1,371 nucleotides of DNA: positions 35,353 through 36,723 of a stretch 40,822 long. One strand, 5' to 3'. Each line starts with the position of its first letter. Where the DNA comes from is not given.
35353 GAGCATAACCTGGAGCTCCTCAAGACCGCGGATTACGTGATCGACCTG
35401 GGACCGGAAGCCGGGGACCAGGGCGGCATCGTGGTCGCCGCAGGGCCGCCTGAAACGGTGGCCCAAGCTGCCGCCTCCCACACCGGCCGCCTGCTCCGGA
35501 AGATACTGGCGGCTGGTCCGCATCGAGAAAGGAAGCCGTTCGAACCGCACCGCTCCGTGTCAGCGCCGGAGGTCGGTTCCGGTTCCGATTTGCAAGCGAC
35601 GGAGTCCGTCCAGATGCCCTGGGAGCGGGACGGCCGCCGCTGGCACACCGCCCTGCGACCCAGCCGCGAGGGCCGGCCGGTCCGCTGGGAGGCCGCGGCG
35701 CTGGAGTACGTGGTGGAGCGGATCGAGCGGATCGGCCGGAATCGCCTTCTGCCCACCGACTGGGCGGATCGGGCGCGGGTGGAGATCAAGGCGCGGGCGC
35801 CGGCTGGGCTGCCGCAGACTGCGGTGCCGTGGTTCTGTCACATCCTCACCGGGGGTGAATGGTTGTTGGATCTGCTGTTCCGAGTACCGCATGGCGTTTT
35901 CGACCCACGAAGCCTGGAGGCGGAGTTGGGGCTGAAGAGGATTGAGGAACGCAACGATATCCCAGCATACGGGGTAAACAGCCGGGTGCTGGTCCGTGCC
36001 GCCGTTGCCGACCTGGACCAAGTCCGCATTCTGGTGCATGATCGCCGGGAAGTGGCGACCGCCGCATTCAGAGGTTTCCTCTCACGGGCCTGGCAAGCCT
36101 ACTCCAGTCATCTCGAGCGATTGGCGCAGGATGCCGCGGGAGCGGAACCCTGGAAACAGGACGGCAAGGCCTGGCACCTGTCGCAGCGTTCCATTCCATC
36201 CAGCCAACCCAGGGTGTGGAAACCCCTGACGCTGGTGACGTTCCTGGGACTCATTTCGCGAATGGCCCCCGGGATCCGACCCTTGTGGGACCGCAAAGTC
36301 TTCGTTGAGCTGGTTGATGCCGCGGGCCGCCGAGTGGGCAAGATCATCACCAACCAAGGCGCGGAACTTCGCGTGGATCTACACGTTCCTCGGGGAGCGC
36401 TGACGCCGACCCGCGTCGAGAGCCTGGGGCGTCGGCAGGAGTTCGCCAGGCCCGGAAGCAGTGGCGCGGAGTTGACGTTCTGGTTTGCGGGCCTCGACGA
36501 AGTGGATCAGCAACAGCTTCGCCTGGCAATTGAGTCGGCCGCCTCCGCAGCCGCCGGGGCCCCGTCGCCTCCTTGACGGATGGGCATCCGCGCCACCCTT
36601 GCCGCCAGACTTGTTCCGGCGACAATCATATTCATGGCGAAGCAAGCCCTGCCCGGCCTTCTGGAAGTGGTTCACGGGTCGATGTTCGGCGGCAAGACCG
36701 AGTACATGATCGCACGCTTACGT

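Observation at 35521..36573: About 350-aa C-terminal extension on the UvrA fusion with no recognisable domain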

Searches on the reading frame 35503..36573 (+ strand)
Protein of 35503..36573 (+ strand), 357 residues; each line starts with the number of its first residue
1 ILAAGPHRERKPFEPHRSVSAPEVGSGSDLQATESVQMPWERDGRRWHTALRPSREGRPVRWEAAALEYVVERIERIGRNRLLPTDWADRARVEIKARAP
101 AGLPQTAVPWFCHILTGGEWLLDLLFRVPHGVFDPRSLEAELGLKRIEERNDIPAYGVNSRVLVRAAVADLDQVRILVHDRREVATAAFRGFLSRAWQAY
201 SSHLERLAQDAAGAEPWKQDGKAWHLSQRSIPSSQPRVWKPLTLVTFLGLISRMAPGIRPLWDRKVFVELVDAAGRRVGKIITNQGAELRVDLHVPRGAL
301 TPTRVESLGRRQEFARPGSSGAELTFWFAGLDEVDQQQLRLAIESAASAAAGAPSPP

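Call 5: search_protein_families(library=pfam, proteins=[window:35503-36573:+], max_evalue=1)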
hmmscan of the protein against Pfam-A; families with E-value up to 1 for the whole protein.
window:35503-36573:+ (357 aa): 0 families

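Call 6: search_protein_families(library=ncbifam, proteins=[window:35503-36573:+], max_evalue=1)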
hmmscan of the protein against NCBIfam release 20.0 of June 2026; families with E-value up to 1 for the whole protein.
window:35503-36573:+ (357 aa): 0 families

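Call 8: find_homologous_proteins(query=window:35503-36573:+)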
Query window:35503-36573:+ (357 aa): 8 proteins with E <= 0.001 among 8000 candidates.
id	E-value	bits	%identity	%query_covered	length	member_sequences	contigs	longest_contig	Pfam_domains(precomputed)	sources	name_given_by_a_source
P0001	1.3e-130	454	59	97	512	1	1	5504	-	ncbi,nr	ncbi:MAG TPA: excinuclease ABC subunit A, partial [Phycisphaerae bacterium]|nr:excinuclease ABC subu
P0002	8.8e-120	418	59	74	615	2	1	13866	-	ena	-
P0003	8.9e-120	418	54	99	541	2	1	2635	-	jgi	-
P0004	1.4e-116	408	53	97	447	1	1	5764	-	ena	-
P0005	1.9e-86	309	63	65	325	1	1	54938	-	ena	-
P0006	9.0e-64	234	37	97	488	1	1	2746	PF13304.13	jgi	-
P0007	7.0e-43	165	46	57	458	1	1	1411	-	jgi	jgi:hypothetical protein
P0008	1.4e-41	161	44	56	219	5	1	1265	-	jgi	-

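Call 14: search_solved_structures(query=A2, max_evalue=10)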
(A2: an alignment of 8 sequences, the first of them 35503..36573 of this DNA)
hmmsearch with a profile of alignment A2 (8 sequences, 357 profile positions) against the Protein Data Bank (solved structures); distinct sequences matched with E-value up to 10: 0.

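Call 26: predict_structure(alignment_id=A2)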
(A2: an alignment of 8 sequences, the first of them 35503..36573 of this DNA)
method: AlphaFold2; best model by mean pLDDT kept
length: 357 residues; sequences in the alignment: 8
mean_pLDDT: 82.8   pTM: 0.53
mean pLDDT of the five models: 82.8, 76.9, 76.5, 69.5, 69.1
residues with pLDDT >= 90: 173; 70-90: 122; 50-70: 36; < 50: 26
segments of 3 or more residues with pLDDT < 50: 18-32, 317-320, 354-357
pLDDT, mean of each block of 10 residues (from residue 1): 52 53 38 66 91 87 95 95 94 94 86 92 95 92 80 65 84 93 95 97 89 70 90 90 94 90 91 89 93 84 82 59 82 91 87 49
secondary structure, 60 per line:
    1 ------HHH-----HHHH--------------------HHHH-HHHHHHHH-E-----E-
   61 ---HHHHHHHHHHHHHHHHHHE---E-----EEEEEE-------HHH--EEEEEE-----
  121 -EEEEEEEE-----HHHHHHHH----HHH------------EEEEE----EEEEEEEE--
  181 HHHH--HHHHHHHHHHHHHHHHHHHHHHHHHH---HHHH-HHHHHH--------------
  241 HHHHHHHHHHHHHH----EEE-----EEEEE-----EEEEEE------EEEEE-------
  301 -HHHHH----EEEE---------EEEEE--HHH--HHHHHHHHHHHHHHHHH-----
elements in order: H15-18 H39-42 H44-51 H64-81 E92-97 E110-115 E122-129 H135-142 E162-166 E171-178 H181-184 H187-212 H216-219 H221-226 H241-254 E259-261 E267-271 E277-282 E289-293 H302-306 E311-314 E324-328 H336-352

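Call 28: search_protein_representatives(alignment_id=A2)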
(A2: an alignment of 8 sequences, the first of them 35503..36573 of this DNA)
Query: 8 sequences, 357 profile positions. Proteins with E-value up to 0.001 (for the whole library): 461; up to 1e-10: 298; up to 1e-30: 108. The best 150 are listed.
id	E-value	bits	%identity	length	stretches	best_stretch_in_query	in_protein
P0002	7.4e-175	597.3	-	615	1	2-354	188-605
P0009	2.2e-162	556.3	-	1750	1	2-352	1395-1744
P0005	9.3e-111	386.4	-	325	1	86-321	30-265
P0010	1.3e-108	379.4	-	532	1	1-345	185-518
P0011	3.7e-106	371.3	-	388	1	1-350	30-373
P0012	8.0e-104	363.6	-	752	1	1-315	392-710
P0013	3.8e-98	344.9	-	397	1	1-352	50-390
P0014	3.4e-97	341.8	-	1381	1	1-346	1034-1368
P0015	6.8e-94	331.0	-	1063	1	1-349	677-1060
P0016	1.7e-92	326.4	-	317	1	39-349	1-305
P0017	2.4e-84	299.5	-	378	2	1-273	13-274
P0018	5.1e-84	298.5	-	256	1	98-348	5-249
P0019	6.6e-84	298.1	-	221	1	130-348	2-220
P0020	8.5e-76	271.4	-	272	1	81-349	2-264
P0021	6.1e-75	268.6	-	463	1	27-345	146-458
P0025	6.7e-74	265.2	-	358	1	1-351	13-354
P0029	5.5e-69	249.0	-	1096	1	1-348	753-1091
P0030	9.9e-68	244.9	-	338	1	13-348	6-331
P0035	4.2e-64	233.0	-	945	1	2-353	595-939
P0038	6.1e-61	222.6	-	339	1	18-346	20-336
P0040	7.2e-60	219.0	-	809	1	1-344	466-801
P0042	2.4e-59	217.3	-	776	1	1-346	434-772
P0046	2.0e-56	207.7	-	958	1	1-348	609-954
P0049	1.4e-53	198.3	-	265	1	39-278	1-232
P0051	5.2e-53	196.5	-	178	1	179-351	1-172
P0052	6.2e-53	196.2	-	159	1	206-353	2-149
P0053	3.8e-52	193.6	-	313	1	39-334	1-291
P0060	6.9e-50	186.2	-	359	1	1-348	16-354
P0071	6.4e-44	166.6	-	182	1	180-351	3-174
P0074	2.5e-41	158.0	-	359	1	31-345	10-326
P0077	1.5e-39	152.2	-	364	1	33-318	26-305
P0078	1.6e-39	152.1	-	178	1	182-351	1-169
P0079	2.7e-39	151.4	-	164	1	194-354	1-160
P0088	9.5e-37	143.0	-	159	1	204-352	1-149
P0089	2.7e-36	141.5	-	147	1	208-353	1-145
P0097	1.9e-34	135.4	-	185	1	1-152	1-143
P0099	5.3e-34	134.0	-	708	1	4-351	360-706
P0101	5.5e-34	133.9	-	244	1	1-202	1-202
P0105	2.9e-33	131.5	-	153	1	208-352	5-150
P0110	4.8e-32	127.5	-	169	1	194-347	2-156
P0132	9.9e-27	110.0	-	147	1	39-190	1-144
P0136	2.0e-26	109.1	-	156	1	209-351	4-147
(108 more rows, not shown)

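Call 31: search_protein_families(library=pfam, proteins=[P0040, P0042, P0046, P0035, P0015, P0099, P0012, P0074, P0077, P0029], max_evalue=0.0001)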
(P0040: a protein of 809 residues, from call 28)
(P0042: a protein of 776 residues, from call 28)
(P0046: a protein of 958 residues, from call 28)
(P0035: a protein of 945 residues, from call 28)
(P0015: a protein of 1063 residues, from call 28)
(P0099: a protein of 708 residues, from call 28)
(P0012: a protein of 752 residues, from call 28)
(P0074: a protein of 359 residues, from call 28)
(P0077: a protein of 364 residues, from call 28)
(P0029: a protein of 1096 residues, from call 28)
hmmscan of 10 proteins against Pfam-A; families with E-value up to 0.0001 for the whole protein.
P0040 (809 aa): 3 families
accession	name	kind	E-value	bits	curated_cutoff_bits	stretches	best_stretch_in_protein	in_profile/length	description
PF10396.14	TrmE_N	-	1.1e-05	26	29.8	1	4-92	3-100/117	GTP-binding protein TrmE N-terminus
PF01926.29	MMR_HSR1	-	1.8e-05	25.3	21.9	0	159-202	1-40/113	50S ribosome-binding GTPase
PF00005.33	ABC_tran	-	2.8e-05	25.2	25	0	329-384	85-137/137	ABC transporter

P0042 (776 aa): 2 families
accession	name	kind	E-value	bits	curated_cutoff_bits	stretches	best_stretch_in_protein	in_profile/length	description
PF00005.33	ABC_tran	-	4.1e-08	34.4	25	0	287-341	86-137/137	ABC transporter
PF13304.12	AAA_21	-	2.1e-06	28.4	27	0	308-358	236-286/304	AAA domain, putative AbiEii toxin, Type IV TA system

P0046 (958 aa): 2 families
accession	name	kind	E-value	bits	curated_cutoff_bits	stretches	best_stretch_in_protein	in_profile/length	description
PF00005.33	ABC_tran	-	1.2e-06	29.6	25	0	477-516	101-137/137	ABC transporter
PF13304.12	AAA_21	-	1.7e-05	25.5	27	0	491-530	243-283/304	AAA domain, putative AbiEii toxin, Type IV TA system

P0035 (945 aa): 3 families
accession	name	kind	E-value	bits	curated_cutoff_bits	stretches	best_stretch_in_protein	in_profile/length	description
PF13304.12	AAA_21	-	1.4e-08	35.6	27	0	467-516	234-283/304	AAA domain, putative AbiEii toxin, Type IV TA system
PF02463.25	SMC_N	-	4.5e-07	30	40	1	257-545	7-211/220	RecF/RecN/SMC N terminal domain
PF00005.33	ABC_tran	-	1.1e-06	29.7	25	0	450-502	88-137/137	ABC transporter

P0015 (1063 aa): 3 families
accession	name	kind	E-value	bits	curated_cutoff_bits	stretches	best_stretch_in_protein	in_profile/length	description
PF00005.33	ABC_tran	-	8e-14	52.9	25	0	528-592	79-136/137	ABC transporter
PF13304.12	AAA_21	-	3.9e-06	27.6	27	0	568-607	243-283/304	AAA domain, putative AbiEii toxin, Type IV TA system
PF02463.25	SMC_N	-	9.9e-05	22.3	40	0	360-389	17-47/220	RecF/RecN/SMC N terminal domain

P0099 (708 aa): 3 families
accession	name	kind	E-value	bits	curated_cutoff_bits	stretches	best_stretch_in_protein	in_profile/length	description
PF00005.33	ABC_tran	-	4.1e-07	31.1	25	0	198-268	74-137/137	ABC transporter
PF02463.25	SMC_N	-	4.5e-06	26.7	40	0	29-64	8-47/220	RecF/RecN/SMC N terminal domain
PF13304.12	AAA_21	-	3.3e-05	24.6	27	0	243-295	244-296/304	AAA domain, putative AbiEii toxin, Type IV TA system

P0012 (752 aa): 2 families
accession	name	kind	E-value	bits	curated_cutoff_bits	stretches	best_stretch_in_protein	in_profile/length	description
PF00005.33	ABC_tran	-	1.6e-10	42.1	25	1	244-314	74-137/137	ABC transporter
PF13191.12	AAA_16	-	2.9e-05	25.1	32.6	0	86-118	23-52/167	AAA ATPase domain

P0074 (359 aa): 0 families

P0077 (364 aa): 0 families

P0029 (1096 aa): 4 families
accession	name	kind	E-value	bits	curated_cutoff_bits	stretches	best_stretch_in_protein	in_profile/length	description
PF00005.33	ABC_tran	-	4.7e-14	53.6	25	0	604-654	90-137/137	ABC transporter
PF17755.6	UvrA_DNA-bind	-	3.4e-13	50.3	23.2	1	38-133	4-97/110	UvrA DNA-binding domain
PF13304.12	AAA_21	-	7e-07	30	27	0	629-671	243-286/304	AAA domain, putative AbiEii toxin, Type IV TA system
PF02463.25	SMC_N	-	1.1e-05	25.4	40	0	622-697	136-211/220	RecF/RecN/SMC N terminal domain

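Call 33: find_related_loci(query=A2, collection=genome_contigs, flank=9000)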
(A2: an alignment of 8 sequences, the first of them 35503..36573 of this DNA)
Query A2 (357 aa) in genome_contigs; peptide patterns used: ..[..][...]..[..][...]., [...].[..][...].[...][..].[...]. (x = any residue, [..] = any of these).
523 stretches matched a pattern; 467 encode a relative of the query (tblastn E <= 1e-3); the best 80 are kept; 80 distinct loci.
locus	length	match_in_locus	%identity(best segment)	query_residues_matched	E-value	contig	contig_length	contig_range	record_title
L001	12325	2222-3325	55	1-352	4e-136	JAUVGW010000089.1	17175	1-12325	MAG: Phycisphaerae bacterium isolate CSMAG_386 CSMAG_386_k141_603226_length_17175_cov_5.9935, whole genome shotgun seque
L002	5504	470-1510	59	2-344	1e-133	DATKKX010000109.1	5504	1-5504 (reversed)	MAG TPA_asm: Phycisphaerae bacterium isolate SMAG_U14669 k141_3210228, whole genome shotgun sequence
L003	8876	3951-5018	57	1-347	6e-132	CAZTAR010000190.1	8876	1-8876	MAG TPA_asm: uncultured Planctomycetaceae bacterium isolate binchicken_co86_159 genome assembly, contig: NODE_3316_lengt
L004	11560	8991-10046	58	1-347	2e-129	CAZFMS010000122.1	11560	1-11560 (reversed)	MAG TPA_asm: uncultured Planctomycetaceae bacterium isolate SRP128015_co2_35 genome assembly, contig: NODE_3961_length_1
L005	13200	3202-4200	61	17-347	5e-129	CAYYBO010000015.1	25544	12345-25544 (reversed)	MAG TPA_asm: uncultured Planctomycetaceae bacterium isolate binchicken_co26_193 genome assembly, contig: NODE_2712_lengt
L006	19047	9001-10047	58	1-343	1e-128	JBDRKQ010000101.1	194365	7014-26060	MAG: Planctomycetota bacterium isolate MEGAHIT-group-1.728 k141_2873358, whole genome shotgun sequence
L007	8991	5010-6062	55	1-347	2e-126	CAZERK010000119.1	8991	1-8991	MAG TPA_asm: uncultured Planctomycetaceae bacterium isolate SRP167436_co1_196 genome assembly, contig: NODE_13052_length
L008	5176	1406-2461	57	1-350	4e-127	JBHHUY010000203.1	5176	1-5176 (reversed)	MAG: Phycisphaerae bacterium isolate S.4.sp3_bin.9 NODE_8149_length_5176_cov_4.783245, whole genome shotgun sequence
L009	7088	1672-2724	54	1-351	1e-125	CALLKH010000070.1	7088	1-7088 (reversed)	MAG TPA_asm: uncultured Planctomycetaceae bacterium isolate SRR6227243_bin.100_CONCOCT_v1.1_MAG genome assembly, contig:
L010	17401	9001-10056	53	1-351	2e-123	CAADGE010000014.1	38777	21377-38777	uncultured planctomycete isolate PLA6.fa.gz genome assembly, contig: k127_97095, whole genome shotgun sequence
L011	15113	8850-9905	55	1-346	2e-123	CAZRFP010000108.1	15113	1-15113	MAG TPA_asm: uncultured Planctomycetaceae bacterium isolate SRP193661_co1_189 genome assembly, contig: NODE_4046_length_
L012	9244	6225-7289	54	1-353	7e-123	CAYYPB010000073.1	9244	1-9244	MAG TPA_asm: uncultured Planctomycetaceae bacterium isolate binchicken_co275_148 genome assembly, contig: NODE_12233_len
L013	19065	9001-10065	54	1-355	5e-121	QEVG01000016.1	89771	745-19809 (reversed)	MAG: Planctomycetota bacterium isolate PLA2 J3_scaffold_194, whole genome shotgun sequence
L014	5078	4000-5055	54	2-351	2e-121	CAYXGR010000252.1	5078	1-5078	MAG TPA_asm: uncultured Planctomycetaceae bacterium isolate binchicken_co275_156 genome assembly, contig: NODE_31193_len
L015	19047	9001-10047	52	1-346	1e-117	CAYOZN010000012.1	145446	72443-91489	MAG TPA_asm: uncultured Planctomycetaceae bacterium isolate SRP193661_co1_94 genome assembly, contig: NODE_120_length_14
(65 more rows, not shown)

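Call 42: fold_search(model_id=the predicted structure, library=pdb)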
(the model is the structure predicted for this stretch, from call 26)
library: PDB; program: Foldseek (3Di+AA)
matches with E <= 10: 762; with E <= 0.001: 0
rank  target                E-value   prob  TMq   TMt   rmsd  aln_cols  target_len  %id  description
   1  2pb2_A                2.4e-02  0.18  0.10  0.10  16.6       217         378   13  Structure of biosynthetic N-acetylornithine aminotransferase from Salmonella typhimurium: studies on substrate specifi (released 2007-12-25)
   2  4jew_B                3.2e-02  0.21  0.11  0.11  16.6       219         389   11  N-acetylornithine aminotransferase from S. typhimurium complexed with L-canaline (released 2014-03-26)
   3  4jex_A                4.7e-02  0.15  0.10  0.10  17.3       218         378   10  Y21K mutant of N-acetylornithine aminotransferase complexed with L-canaline (released 2014-03-26)
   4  6j2v_A                5.0e-02  0.13  0.11  0.09  17.1       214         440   13  GABA aminotransferase from Corynebacterium glutamicum (released 2020-01-15)
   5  4jev_B                5.9e-02  0.15  0.12  0.11  16.6       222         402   13  N-acetylornithine aminotransferase from S. typhimurium complexed with gabaculine (released 2014-03-26)
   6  8yqt_C                7.3e-02  0.77  0.14  0.14  10.3       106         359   10  African swine fever virus RNA Polymerase-M1249L complex2 (released 2024-11-06)
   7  4xtv_B                1.0e-01  0.21  0.12  0.14  16.4       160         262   14  Mycobacterium tuberculosis biotin ligase complexed with bisubstrate inhibitor 36 (N-({[(1R,3S)-3-(6-amino-9H-purin-9-y (released 2015-09-02)
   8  4jev_A                1.0e-01  0.13  0.11  0.10  15.9       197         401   12  N-acetylornithine aminotransferase from S. typhimurium complexed with gabaculine (released 2014-03-26)
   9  3cxj_A                1.1e-01  0.47  0.19  0.37  13.8       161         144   10  Crystal structure of an uncharacterized protein from Methanothermobacter thermautotrophicus (released 2008-05-13)
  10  2djz_A                1.1e-01  0.14  0.13  0.18  19.3       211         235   15  Crystal Structure Of Biotin Protein Ligase From Pyrococcus Horikoshii OT3 in complex with Biotinyl-5'-AMP, K111A mutat (released 2006-10-06)
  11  4gf3_A                1.1e-01  0.38  0.12  0.28  11.2       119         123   12  Structure of a SycH-YopH Chaperone-Effector Complex (released 2013-03-27)
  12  2p9p_D                1.1e-01  0.28  0.13  0.15  16.2       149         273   11  Crystal Structure of bovine Arp2/3 complex co-crystallized with ADP (released 2007-05-29)
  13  2dve_A                1.1e-01  0.16  0.14  0.19  19.1       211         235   13  Crystal Structure Of Biotin Protein Ligase From Pyrococcus Horikoshii OT3 in Complex with Biotinyl-5'-AMP, Mutation Ar (released 2007-01-31)
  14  2deq_A                1.1e-01  0.14  0.13  0.18  19.1       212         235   13  Crystal Structure Of Biotin Protein Ligase From Pyrococcus Horikoshii OT3 in complex with Biotinyl-5'-AMP, K111G mutat (released 2006-08-16)
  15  7ena_q                1.2e-01  0.09  0.12  0.08  23.8       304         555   12  TFIID-based PIC-Mediator holo-complex in pre-assembled state (pre-hPIC-MED) (released 2021-05-26)
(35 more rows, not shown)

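Call 44: search_protein_families(library=pfam, alignment_id=A3, max_evalue=5)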
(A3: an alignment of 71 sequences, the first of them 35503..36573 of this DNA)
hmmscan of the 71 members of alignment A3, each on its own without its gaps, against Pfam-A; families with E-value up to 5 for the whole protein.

A. member 1, window:35503-36573:+ (357 aa): 0 families

B. families by the number of members that match (of 71 scanned): 23 families
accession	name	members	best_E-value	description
PF13565.12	HTH_32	6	7.8e-05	Homeodomain-like domain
PF19818.4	DUF6301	3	0.0063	Family of unknown function (DUF6301)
PF19135.5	DUF5818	2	0.03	Protein of unknown function (DUF5818)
PF20656.2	MS_N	2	0.032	Malate synthase, N-terminal domain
PF22584.1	CFAP143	2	0.23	Cilia- and flagella-associated protein 143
PF04269.17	DUF440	1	0.0052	Protein of unknown function, DUF440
PF02625.21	XdhC_CoxI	1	0.015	XdhC and CoxI family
PF03250.19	Tropomodulin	1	0.034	Tropomodulin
PF15944.10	DUF4752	1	0.04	Domain of unknown function (DUF4752)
PF25587.1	Rv2743c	1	0.044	Rv2743c family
PF17812.7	RET_CLD3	1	0.092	RET Cadherin like domain 3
PF11796.13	DUF3323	1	0.1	Protein of unknown function N-terminus (DUF3323)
PF13265.11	DUF4056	1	0.12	Protein of unknown function (DUF4056)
PF03460.22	NIR_SIR_ferr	1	0.12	Nitrite/Sulfite reductase ferredoxin-like half domain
PF15225.11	IL32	1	0.13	Interleukin 32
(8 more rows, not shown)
